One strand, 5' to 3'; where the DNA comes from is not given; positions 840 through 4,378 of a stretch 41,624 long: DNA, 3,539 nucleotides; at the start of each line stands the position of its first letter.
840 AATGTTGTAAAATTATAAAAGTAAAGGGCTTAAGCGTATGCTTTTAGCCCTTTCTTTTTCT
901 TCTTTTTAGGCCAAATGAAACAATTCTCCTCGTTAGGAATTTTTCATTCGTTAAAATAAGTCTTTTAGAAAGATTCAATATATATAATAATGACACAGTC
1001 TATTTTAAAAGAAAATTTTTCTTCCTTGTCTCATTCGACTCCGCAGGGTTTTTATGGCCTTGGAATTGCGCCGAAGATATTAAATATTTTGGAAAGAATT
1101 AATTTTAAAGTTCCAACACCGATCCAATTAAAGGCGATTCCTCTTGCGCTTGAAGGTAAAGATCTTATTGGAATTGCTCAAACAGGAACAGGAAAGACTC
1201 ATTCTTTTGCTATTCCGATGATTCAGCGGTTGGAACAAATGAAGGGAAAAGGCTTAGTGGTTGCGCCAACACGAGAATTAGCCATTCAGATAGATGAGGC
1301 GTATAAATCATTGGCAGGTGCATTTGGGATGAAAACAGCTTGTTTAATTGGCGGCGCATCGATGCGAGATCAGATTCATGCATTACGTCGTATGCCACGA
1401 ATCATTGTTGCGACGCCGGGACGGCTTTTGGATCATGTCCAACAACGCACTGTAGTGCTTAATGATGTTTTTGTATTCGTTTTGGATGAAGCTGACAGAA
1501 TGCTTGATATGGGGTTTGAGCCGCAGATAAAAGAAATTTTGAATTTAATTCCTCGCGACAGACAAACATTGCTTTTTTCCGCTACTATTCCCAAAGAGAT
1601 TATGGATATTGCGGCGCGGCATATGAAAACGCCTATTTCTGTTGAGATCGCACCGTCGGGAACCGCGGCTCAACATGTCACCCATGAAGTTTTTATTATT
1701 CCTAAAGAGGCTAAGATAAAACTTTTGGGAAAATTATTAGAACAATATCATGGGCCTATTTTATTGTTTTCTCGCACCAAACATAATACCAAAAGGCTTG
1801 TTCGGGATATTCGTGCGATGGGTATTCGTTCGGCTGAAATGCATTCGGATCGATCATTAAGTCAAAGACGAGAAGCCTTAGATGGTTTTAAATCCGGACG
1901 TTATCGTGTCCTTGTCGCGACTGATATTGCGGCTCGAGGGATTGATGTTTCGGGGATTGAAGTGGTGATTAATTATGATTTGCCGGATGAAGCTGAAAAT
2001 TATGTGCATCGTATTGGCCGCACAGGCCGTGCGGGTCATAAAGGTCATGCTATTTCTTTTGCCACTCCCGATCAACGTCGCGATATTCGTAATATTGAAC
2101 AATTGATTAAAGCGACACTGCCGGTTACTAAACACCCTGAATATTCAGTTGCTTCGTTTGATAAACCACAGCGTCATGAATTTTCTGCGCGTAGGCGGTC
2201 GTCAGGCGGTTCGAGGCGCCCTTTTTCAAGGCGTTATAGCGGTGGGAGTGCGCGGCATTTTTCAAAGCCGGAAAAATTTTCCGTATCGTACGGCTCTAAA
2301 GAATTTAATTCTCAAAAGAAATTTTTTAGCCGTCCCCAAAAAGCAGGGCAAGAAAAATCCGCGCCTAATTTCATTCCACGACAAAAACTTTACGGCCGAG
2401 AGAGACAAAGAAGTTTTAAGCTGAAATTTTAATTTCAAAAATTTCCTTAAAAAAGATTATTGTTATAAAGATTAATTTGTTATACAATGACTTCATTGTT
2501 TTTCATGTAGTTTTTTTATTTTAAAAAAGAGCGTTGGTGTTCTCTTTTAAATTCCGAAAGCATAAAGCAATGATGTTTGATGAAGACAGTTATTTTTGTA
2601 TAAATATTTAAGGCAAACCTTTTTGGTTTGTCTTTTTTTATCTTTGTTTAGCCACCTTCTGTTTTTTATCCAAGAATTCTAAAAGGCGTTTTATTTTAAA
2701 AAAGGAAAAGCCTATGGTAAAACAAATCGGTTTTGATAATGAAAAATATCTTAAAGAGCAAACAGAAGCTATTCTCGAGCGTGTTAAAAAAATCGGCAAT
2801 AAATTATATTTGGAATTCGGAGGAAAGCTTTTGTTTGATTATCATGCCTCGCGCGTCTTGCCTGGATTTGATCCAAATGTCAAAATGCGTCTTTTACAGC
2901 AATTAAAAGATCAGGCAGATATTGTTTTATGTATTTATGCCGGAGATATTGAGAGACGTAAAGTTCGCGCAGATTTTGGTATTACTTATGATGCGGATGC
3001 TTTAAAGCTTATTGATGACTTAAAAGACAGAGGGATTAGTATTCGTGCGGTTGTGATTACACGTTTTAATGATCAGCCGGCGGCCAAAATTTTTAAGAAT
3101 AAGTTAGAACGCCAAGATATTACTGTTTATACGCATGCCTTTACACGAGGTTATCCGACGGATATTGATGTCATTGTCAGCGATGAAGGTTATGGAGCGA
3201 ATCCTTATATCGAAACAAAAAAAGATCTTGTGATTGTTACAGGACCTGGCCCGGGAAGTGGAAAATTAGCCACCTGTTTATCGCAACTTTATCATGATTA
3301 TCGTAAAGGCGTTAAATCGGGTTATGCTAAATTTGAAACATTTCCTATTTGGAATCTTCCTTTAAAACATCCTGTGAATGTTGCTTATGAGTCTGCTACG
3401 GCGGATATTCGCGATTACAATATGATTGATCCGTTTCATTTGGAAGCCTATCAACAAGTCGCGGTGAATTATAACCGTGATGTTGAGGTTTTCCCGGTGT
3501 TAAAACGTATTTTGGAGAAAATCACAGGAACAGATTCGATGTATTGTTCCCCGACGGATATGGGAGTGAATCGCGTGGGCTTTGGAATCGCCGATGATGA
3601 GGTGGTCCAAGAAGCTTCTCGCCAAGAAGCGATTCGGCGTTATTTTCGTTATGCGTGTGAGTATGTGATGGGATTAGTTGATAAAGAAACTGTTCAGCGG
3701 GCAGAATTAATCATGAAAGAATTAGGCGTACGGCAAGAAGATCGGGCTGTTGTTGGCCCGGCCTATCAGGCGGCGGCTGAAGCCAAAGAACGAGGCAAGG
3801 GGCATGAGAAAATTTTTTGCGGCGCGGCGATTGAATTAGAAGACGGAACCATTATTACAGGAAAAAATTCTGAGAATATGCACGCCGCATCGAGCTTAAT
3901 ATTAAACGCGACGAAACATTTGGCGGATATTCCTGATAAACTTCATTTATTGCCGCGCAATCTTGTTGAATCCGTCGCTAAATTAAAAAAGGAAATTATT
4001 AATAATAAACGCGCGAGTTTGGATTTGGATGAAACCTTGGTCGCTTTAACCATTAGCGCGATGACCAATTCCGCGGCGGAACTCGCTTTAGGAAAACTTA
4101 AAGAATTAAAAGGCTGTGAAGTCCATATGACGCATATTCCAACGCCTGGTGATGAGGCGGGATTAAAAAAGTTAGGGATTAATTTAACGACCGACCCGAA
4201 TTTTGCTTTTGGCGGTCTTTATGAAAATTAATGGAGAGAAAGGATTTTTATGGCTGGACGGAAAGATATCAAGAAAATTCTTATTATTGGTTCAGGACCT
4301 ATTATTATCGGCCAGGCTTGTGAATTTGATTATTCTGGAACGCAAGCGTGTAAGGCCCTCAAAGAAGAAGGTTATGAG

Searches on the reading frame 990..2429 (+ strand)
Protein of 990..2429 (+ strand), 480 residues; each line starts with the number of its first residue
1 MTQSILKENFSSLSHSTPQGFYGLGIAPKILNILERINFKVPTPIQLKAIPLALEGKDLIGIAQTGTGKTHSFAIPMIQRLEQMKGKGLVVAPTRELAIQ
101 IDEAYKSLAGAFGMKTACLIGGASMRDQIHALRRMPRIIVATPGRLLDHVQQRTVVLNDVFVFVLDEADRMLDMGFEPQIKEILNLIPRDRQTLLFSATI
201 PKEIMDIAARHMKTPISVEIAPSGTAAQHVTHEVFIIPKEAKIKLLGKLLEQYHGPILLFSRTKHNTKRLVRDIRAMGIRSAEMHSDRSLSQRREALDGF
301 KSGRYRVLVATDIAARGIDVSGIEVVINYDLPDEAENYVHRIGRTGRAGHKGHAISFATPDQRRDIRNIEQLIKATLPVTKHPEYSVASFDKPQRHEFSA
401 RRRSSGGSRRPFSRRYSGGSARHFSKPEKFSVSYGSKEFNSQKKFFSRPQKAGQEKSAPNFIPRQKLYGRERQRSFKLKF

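Call 30: search_protein_families(library=pfam, proteins=[window:990-2429:+], max_evalue=0.00001)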
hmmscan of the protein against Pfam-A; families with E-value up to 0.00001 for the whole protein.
window:990-2429:+ (480 aa): 3 families
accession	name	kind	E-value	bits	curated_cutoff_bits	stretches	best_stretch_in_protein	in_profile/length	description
PF00270.35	DEAD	-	3.3e-50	170.5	26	1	43-206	1-166/167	DEAD/DEAH box helicase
PF00271.37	Helicase_C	-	7.5e-31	107.1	23.5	1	242-349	2-110/110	Helicase conserved C-terminal domain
PF04851.21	ResIII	-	7.6e-09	36.1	22.5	1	62-201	29-163/164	Type III restriction enzyme, res subunit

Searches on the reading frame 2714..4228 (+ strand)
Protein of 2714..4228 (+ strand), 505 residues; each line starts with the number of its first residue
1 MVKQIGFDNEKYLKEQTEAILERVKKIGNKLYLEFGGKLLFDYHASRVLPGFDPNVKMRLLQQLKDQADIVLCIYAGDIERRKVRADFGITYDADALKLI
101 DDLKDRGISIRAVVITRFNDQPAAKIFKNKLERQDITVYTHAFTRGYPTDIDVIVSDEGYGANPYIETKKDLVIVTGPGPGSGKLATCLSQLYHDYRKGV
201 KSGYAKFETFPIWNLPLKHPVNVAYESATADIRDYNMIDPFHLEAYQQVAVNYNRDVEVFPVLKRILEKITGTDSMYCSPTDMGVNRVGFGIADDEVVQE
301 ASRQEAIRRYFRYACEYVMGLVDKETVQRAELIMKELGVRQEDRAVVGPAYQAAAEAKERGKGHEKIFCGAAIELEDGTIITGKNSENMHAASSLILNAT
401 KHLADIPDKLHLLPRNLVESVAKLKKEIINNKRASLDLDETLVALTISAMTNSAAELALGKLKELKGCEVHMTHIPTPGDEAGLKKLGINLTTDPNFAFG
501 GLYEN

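Call 30: search_protein_families(library=pfam, proteins=[window:2714-4228:+], max_evalue=0.00001)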
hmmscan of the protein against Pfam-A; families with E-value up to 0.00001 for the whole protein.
window:2714-4228:+ (505 aa): 2 families
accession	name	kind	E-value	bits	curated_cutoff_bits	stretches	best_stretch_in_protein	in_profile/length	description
PF08903.17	DUF1846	-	5.3e-172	571.6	27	1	5-337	1-332/333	Domain of unknown function DUF1846, N-terminal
PF20921.3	DUF1846_C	-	1.9e-53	180.7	27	1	342-503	1-153/153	Domain of unknown function DUF1846, C-terminal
